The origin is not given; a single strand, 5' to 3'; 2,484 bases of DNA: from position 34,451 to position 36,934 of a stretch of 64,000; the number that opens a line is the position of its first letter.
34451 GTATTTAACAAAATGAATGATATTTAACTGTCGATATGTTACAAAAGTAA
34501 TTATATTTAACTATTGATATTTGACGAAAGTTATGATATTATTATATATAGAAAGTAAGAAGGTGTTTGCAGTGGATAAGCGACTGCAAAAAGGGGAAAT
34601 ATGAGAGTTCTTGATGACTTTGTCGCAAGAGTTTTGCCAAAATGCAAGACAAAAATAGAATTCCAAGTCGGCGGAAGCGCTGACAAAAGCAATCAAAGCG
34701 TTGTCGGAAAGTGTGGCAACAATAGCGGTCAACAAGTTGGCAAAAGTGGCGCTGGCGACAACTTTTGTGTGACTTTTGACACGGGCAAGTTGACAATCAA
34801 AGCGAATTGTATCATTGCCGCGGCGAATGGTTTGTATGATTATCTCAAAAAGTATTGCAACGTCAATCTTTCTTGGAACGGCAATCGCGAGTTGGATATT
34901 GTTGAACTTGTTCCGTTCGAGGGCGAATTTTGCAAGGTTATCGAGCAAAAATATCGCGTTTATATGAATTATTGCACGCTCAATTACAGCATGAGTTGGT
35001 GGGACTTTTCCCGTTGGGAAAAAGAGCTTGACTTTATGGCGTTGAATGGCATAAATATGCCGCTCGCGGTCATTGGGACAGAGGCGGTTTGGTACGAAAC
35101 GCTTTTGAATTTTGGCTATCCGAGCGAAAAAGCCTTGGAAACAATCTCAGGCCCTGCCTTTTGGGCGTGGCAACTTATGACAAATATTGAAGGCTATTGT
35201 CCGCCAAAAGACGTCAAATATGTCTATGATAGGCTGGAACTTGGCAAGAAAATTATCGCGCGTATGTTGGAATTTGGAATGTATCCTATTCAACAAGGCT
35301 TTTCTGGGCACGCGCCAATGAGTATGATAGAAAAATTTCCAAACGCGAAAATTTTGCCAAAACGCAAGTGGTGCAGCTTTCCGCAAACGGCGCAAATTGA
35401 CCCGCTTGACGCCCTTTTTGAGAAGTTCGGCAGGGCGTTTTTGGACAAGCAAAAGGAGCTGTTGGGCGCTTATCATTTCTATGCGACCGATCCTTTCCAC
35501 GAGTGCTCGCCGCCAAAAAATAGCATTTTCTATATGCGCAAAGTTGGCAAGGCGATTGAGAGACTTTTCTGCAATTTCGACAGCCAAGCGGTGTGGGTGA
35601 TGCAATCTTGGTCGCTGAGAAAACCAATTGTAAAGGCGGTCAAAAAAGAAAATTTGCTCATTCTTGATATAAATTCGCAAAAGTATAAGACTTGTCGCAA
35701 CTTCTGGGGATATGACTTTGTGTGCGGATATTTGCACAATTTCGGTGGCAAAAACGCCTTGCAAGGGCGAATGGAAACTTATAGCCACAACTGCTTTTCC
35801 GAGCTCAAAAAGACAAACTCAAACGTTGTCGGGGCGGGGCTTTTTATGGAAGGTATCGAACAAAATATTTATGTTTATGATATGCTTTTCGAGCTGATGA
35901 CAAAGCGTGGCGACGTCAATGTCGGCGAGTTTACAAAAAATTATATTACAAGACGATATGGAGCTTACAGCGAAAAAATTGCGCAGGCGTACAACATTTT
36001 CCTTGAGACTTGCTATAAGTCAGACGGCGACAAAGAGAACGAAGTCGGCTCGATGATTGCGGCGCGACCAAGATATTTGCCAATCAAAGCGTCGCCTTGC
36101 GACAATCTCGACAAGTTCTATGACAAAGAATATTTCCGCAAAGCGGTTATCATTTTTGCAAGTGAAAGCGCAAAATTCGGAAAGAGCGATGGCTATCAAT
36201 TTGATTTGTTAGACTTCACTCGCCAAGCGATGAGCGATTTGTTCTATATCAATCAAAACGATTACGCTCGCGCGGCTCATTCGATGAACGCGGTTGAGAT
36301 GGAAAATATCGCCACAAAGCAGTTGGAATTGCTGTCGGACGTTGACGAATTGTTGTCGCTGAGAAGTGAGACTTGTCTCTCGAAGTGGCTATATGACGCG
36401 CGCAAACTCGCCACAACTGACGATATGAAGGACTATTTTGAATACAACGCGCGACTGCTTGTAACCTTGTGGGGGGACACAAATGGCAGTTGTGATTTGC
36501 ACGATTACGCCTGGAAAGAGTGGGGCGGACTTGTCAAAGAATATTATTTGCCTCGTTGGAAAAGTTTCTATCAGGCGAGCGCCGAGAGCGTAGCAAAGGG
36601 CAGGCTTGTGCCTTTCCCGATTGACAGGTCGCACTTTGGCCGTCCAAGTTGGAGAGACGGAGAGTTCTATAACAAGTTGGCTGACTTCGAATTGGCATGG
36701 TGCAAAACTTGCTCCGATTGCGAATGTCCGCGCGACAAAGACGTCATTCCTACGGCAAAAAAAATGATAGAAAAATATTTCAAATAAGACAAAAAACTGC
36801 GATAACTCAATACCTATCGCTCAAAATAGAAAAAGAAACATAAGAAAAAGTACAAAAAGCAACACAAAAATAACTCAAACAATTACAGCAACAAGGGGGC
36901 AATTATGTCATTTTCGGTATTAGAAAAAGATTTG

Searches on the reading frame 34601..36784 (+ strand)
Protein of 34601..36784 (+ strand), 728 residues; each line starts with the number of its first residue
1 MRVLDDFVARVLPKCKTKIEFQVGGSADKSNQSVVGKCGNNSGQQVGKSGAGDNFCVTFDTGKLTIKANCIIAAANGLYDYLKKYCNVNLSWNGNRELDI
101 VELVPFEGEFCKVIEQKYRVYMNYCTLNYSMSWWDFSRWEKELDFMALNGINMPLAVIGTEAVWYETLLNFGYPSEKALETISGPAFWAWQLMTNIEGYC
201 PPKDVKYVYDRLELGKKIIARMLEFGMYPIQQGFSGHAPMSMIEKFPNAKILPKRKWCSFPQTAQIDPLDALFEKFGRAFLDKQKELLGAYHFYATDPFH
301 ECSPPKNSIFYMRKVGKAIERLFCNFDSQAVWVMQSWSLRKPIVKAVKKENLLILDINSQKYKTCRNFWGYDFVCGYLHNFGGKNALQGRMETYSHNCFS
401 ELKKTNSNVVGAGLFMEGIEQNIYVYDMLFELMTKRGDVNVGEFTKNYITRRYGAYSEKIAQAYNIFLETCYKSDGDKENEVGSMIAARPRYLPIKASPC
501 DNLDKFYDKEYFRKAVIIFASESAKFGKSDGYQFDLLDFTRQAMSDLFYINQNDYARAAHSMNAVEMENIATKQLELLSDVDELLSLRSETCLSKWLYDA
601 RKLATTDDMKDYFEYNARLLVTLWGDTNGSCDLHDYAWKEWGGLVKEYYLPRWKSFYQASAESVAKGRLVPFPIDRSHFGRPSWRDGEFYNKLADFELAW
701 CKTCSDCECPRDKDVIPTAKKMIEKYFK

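Call 56: search_protein_families(library=pfam, proteins=[window:34601-36784:+], max_evalue=0.0001)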
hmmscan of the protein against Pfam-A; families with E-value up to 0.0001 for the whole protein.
window:34601-36784:+ (728 aa): 3 families
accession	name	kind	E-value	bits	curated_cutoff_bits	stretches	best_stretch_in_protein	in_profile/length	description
PF05089.18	NAGLU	-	3.8e-101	338.8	25.5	1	119-433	1-333/336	Alpha-N-acetylglucosaminidase (NAGLU) tim-barrel domain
PF12972.12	NAGLU_C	-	1.3e-62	212.4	25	1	445-725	2-268/268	Alpha-N-acetylglucosaminidase (NAGLU) C-terminal domain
PF12971.12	NAGLU_N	-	2e-12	47.2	28.3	1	6-96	5-73/82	Alpha-N-acetylglucosaminidase (NAGLU) N-terminal domain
